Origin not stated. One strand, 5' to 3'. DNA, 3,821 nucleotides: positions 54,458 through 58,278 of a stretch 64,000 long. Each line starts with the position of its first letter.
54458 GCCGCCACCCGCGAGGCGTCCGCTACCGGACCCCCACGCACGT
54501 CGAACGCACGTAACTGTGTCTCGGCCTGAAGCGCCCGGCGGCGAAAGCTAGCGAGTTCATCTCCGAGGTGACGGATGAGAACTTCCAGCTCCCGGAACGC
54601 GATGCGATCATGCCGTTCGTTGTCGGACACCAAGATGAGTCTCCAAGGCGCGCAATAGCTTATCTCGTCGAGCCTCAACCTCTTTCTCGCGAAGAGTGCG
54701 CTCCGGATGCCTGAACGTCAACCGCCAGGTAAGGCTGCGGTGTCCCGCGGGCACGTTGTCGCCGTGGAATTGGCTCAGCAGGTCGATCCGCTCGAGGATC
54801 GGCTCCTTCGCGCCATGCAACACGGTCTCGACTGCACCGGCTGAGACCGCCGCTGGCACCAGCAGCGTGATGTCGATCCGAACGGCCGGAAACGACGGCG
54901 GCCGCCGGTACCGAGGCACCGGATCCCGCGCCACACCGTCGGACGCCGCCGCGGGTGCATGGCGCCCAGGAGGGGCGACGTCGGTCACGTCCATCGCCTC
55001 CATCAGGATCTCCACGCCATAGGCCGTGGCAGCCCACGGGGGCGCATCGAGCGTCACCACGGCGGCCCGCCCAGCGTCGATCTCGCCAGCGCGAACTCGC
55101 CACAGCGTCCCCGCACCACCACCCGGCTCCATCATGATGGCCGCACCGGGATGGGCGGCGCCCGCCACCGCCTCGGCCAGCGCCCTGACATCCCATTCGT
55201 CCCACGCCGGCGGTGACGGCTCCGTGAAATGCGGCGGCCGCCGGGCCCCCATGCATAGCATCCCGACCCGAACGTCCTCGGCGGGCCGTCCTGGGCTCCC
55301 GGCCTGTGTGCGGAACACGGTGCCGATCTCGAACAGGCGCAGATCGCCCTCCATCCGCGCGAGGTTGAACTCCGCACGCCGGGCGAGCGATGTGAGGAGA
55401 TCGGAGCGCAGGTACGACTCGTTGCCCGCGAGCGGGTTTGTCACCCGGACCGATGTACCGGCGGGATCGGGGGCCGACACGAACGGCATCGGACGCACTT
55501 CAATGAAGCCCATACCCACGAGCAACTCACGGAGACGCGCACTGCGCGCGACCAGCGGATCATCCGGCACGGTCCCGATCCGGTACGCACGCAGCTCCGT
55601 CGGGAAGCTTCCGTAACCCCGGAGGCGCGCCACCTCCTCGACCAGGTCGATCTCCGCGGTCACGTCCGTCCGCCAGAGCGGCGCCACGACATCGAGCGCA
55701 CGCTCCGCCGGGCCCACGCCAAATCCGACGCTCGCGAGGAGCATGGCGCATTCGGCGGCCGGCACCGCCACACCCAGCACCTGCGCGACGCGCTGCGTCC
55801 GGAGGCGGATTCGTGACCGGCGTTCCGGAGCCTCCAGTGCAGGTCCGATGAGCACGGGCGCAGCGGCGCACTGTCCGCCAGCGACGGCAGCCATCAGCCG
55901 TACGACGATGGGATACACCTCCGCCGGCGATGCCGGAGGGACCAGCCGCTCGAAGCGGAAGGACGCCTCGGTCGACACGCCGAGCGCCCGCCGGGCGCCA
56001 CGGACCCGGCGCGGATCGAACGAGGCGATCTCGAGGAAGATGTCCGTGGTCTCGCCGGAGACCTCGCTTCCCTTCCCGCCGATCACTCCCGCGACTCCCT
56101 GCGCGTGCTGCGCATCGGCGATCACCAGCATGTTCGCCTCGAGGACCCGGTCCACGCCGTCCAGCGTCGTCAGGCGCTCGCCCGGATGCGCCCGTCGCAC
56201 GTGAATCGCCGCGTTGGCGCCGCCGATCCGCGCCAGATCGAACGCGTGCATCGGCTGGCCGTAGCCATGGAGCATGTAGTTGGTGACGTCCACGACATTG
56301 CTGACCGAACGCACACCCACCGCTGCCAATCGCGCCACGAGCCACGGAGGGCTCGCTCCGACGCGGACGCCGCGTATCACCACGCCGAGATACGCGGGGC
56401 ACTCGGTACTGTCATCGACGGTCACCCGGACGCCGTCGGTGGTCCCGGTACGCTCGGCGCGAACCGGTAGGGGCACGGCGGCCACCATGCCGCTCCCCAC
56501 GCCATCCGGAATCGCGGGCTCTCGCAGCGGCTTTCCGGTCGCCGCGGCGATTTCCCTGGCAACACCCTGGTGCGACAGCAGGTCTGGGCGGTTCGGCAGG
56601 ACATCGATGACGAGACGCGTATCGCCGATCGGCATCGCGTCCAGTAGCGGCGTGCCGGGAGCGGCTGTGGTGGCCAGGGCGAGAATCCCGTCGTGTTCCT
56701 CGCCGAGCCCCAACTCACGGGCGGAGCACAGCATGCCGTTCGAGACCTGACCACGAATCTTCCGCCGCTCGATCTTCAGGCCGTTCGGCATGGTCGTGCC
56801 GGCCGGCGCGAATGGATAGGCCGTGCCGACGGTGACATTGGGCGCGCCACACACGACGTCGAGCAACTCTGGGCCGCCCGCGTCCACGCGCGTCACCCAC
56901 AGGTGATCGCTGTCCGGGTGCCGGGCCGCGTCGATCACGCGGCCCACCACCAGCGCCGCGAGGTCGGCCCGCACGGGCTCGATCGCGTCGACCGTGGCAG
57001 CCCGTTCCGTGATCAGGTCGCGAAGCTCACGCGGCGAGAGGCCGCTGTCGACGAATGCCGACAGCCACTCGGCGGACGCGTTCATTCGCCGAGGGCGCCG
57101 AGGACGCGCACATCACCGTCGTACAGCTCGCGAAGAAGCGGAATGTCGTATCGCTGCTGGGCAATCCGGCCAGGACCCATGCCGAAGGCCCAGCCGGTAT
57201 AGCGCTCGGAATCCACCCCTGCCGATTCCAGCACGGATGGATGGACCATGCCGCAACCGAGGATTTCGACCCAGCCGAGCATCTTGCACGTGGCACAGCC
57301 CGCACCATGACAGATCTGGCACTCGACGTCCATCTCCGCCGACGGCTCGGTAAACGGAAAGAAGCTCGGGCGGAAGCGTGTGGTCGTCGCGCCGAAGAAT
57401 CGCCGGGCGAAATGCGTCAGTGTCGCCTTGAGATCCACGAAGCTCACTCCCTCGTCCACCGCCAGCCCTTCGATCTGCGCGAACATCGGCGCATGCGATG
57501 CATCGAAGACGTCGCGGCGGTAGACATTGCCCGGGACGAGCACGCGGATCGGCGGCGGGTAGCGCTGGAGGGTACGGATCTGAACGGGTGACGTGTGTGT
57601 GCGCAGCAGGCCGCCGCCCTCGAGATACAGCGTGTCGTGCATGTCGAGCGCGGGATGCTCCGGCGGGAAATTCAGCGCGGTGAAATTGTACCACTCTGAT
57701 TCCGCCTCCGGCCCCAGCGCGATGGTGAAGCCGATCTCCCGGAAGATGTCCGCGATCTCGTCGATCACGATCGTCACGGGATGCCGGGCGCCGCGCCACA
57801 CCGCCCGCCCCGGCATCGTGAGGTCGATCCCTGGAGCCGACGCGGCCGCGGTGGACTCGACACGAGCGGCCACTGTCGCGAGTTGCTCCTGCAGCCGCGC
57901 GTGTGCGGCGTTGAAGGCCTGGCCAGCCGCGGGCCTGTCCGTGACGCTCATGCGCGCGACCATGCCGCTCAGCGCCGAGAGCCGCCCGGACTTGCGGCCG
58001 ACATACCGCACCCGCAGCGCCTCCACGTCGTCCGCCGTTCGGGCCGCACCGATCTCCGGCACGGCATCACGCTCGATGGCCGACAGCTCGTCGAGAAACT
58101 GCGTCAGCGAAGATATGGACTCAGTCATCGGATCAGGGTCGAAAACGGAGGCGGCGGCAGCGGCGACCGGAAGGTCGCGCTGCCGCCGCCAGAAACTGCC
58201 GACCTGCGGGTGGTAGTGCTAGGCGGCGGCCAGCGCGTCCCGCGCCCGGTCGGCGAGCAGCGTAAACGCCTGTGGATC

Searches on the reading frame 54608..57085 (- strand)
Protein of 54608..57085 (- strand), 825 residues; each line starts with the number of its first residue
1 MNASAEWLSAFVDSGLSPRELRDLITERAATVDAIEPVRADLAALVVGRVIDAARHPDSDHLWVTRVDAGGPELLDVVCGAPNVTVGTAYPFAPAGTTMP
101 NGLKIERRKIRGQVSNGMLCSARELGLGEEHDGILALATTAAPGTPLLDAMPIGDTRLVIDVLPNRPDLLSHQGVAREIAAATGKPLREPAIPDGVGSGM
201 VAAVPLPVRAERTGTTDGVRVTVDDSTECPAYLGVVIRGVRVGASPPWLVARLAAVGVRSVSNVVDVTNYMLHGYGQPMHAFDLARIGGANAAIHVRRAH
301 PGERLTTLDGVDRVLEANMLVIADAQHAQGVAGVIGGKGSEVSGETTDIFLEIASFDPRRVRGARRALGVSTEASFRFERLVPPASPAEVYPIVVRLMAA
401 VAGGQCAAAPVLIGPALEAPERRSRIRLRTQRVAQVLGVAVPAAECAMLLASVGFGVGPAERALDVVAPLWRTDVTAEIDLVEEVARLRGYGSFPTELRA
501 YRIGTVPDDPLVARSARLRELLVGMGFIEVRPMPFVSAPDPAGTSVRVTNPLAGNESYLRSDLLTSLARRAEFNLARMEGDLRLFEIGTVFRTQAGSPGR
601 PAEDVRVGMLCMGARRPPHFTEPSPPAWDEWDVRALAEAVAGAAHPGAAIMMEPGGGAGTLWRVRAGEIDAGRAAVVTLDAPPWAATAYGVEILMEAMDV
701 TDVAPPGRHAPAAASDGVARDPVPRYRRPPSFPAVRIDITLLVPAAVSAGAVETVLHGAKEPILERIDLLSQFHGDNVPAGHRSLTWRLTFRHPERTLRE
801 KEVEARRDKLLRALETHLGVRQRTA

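Call 19: find_encoding_contigs(protein=window:54608-57085:-, flank=10000, max_places=10)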
Protein window:54608-57085:- (825 aa): no gene with exactly this product is on record in the collection.

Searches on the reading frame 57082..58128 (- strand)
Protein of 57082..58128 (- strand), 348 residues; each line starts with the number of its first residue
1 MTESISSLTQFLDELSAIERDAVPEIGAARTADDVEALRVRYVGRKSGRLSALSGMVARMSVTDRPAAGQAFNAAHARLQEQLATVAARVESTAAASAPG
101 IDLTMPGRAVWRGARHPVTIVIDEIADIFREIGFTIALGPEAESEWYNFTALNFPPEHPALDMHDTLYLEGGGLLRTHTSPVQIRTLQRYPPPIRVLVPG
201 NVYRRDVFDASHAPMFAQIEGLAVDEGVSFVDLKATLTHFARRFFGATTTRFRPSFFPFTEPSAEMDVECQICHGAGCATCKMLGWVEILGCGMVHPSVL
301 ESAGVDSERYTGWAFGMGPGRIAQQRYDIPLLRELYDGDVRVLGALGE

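Call 24: list_cluster_members(proteins=[window:57082-58128:-, window:49948-50214:-, window:35224-37032:-, window:37138-39567:+, window:59758-60483:-, window:45761-47839:-, window:49040-51391:-, window:52345-53967:-, window:26131-27645:+, window:12245-15619:-])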
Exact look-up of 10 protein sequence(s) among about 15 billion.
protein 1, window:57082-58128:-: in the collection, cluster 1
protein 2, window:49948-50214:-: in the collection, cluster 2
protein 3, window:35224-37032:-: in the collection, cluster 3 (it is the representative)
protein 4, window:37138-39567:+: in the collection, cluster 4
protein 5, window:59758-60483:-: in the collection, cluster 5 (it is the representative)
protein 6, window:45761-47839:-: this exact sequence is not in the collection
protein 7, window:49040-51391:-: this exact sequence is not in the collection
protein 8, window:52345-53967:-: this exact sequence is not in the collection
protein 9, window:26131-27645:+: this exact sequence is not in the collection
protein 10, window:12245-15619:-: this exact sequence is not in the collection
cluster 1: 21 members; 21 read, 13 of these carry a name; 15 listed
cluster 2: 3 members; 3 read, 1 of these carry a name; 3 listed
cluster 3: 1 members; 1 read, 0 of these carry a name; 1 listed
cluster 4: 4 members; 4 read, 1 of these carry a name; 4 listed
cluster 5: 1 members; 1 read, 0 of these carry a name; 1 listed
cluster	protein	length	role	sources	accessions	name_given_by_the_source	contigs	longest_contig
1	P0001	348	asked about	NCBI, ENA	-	-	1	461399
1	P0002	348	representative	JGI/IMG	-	phenylalanyl-tRNA synthetase alpha chain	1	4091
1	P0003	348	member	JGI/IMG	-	phenylalanyl-tRNA synthetase alpha chain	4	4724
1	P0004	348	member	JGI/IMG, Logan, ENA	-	phenylalanyl-tRNA synthetase alpha chain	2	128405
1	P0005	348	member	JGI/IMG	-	phenylalanyl-tRNA synthetase alpha chain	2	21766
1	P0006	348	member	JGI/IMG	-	phenylalanyl-tRNA synthetase alpha chain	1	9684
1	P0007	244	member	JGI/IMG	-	phenylalanyl-tRNA synthetase alpha chain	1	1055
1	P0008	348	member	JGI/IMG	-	phenylalanyl-tRNA synthetase alpha chain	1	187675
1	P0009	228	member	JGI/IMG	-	phenylalanyl-tRNA synthetase alpha chain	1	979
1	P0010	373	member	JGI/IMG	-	phenylalanyl-tRNA synthetase alpha chain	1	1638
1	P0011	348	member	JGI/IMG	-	phenylalanyl-tRNA synthetase alpha chain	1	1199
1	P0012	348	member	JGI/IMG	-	phenylalanyl-tRNA synthetase alpha chain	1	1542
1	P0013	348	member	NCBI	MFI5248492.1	MAG: phenylalanine--tRNA ligase subunit alpha [Gemmatimonadales bacterium]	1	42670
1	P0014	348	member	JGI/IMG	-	phenylalanyl-tRNA synthetase alpha chain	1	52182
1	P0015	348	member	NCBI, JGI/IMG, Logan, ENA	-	-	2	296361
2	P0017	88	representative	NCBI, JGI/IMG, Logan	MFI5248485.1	MAG: exodeoxyribonuclease VII small subunit [Gemmatimonadales bacterium] | exodeoxyribonuclease VII small subunit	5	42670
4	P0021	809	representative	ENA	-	-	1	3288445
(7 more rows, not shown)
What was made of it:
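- Nothing beyond the bare presence of the frameshifts in a deposited contig (call 24).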

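Call 26: find_encoding_contigs(protein=P0017, flank=10000, max_places=10)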
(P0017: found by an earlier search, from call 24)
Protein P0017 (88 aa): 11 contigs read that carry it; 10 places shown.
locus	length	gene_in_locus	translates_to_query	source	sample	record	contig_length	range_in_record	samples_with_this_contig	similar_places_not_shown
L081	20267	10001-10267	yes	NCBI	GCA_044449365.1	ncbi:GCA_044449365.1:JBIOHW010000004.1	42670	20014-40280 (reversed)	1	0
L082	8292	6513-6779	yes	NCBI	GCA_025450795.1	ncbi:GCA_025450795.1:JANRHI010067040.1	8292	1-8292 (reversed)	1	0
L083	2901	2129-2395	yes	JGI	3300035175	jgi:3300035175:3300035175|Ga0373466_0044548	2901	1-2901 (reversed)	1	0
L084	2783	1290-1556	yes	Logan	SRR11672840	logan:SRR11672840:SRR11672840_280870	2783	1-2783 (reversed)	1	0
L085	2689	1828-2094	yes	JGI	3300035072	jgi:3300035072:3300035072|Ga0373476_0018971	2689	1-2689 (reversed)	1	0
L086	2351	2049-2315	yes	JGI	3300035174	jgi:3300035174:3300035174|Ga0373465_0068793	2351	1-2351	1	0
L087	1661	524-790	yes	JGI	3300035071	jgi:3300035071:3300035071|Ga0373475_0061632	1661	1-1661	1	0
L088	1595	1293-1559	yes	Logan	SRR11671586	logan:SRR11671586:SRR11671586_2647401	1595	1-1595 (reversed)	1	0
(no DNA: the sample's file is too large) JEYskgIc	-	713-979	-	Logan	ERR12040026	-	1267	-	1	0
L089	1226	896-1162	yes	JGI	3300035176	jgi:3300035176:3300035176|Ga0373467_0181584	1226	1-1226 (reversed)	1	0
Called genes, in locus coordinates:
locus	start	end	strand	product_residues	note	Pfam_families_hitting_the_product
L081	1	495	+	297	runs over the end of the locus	PF00753:Lactamase_B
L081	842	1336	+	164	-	PF05198:IF3_N, PF00707:IF3_C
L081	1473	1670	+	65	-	PF01632:Ribosomal_L35p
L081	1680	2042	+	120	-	PF00453:Ribosomal_L20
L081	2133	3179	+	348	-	PF02912:Phe_tRNA-synt_N, PF01409:tRNA-synt_2d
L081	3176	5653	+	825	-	PF01588:tRNA_bind, PF03483:B3_4, PF03484:B5, PF17759:tRNA_synthFbeta, PF03147:FDX-ACB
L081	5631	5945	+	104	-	-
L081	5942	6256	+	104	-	PF05164:ZapA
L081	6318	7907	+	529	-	PF12072:RNase_Y_N, PF00013:KH_1 (weak), PF01966:HD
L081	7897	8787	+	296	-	PF00763:THF_DHG_CYH, PF02882:THF_DHG_CYH_C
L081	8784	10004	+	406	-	PF13742:tRNA_anti_2, PF01336:tRNA_anti-codon, PF02601:Exonuc_VII_L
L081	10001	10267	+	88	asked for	PF02609:Exonuc_VII_S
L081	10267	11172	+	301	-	PF00348:polyprenyl_synt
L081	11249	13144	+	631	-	PF13292:DXP_synthase_N, PF00676:E1_dh (weak), PF02779:Transket_pyr, PF02780:Transketolase_C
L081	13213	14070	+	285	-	PF01513:NAD_kinase, PF20143:NAD_kinase_C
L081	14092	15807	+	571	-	PF02463:SMC_N, PF13175:AAA_15 (weak), PF13476:AAA_23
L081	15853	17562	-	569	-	-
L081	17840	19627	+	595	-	-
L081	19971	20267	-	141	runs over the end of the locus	PF13474:SnoaL_3 (weak), PF14534:DUF4440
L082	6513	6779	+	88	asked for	PF02609:Exonuc_VII_S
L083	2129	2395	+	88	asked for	PF02609:Exonuc_VII_S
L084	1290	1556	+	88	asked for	PF02609:Exonuc_VII_S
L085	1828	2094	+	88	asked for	PF02609:Exonuc_VII_S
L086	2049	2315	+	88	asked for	PF02609:Exonuc_VII_S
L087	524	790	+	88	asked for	PF02609:Exonuc_VII_S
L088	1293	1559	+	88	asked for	PF02609:Exonuc_VII_S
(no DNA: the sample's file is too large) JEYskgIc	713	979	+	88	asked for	PF02609:Exonuc_VII_S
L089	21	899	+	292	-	PF02601:Exonuc_VII_L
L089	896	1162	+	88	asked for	PF02609:Exonuc_VII_S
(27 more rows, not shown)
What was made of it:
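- L081 has all eight genes intact with the expected Pfam domains (call 26).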

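Call 37: find_encoding_contigs(protein=window:57082-58128:-, flank=10000, max_places=6)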
Protein window:57082-58128:- (348 aa): no gene with exactly this product is on record in the collection.

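Call 42: find_encoding_contigs(protein=P0021, flank=10000, max_places=4)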
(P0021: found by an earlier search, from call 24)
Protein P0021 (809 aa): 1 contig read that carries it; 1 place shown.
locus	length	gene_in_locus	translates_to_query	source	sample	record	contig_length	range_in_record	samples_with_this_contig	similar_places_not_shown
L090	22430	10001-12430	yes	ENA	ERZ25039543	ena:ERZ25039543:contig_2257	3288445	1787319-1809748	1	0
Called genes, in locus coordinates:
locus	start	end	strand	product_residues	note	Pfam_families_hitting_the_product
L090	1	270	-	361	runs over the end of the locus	PF04403:PqiA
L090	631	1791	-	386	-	PF02353:CMAS, PF13489:Methyltransf_23, PF08241:Methyltransf_11, PF08242:Methyltransf_12, PF13649:Methyltransf_25, PF13847:Methyltransf_31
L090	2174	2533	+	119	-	-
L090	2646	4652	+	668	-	PF01292:Ni_hydr_CYTB, PF00174:Oxidored_molyb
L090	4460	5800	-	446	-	PF01229:Glyco_hydro_39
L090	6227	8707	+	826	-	PF00384:Molybdopterin, PF01568:Molydop_binding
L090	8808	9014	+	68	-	PF04014:MazE_antitoxin (weak)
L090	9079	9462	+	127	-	PF01850:PIN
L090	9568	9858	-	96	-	-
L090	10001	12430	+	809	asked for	PF12704:MacB_PCD, PF02687:FtsX, PF12704:MacB_PCD, PF02687:FtsX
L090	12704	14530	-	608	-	-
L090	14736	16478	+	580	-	-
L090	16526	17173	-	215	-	PF02463:SMC_N (weak)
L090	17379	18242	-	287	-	PF02463:SMC_N, PF13175:AAA_15 (weak), PF13476:AAA_23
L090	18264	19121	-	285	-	PF01513:NAD_kinase, PF20143:NAD_kinase_C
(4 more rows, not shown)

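Call 43: find_encoding_contigs(protein=P0015, flank=10000, max_places=4)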
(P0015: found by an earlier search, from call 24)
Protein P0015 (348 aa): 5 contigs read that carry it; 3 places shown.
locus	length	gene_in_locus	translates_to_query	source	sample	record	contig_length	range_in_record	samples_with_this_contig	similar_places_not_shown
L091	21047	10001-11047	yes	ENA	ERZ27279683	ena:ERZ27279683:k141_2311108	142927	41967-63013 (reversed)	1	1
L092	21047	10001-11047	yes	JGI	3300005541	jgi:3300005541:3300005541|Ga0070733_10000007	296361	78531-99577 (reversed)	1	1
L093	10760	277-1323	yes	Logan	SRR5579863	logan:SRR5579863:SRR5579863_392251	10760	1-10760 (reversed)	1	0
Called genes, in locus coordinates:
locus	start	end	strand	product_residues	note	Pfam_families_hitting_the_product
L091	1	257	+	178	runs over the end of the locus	PF01467:CTP_transf_like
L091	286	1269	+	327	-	PF01515:PTA_PTB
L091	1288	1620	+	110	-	PF01740:STAS, PF13466:STAS_2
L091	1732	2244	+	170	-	PF13581:HATPase_c_2, PF02518:HATPase_c (weak)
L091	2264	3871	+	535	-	PF01590:GAF, PF13185:GAF_2, PF13492:GAF_3, PF07228:SpoIIE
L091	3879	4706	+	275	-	PF00398:RrnaAD, PF13649:Methyltransf_25 (faint)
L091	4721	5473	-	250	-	PF06971:Put_DNA-bind_N, PF02629:CoA_binding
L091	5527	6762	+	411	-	PF02274:ADI, PF19420:DDAH_eukar (faint)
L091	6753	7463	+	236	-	PF00929:RNase_T, PF16473:Rv2179c-like (faint)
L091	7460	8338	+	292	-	PF00753:Lactamase_B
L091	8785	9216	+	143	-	PF05198:IF3_N, PF00707:IF3_C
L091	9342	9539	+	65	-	PF01632:Ribosomal_L35p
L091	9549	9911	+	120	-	PF00453:Ribosomal_L20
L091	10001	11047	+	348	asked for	PF02912:Phe_tRNA-synt_N, PF01409:tRNA-synt_2d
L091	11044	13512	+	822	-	PF01588:tRNA_bind, PF03483:B3_4, PF03484:B5, PF17759:tRNA_synthFbeta, PF03147:FDX-ACB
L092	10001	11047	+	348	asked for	PF02912:Phe_tRNA-synt_N, PF01409:tRNA-synt_2d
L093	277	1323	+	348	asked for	PF02912:Phe_tRNA-synt_N, PF01409:tRNA-synt_2d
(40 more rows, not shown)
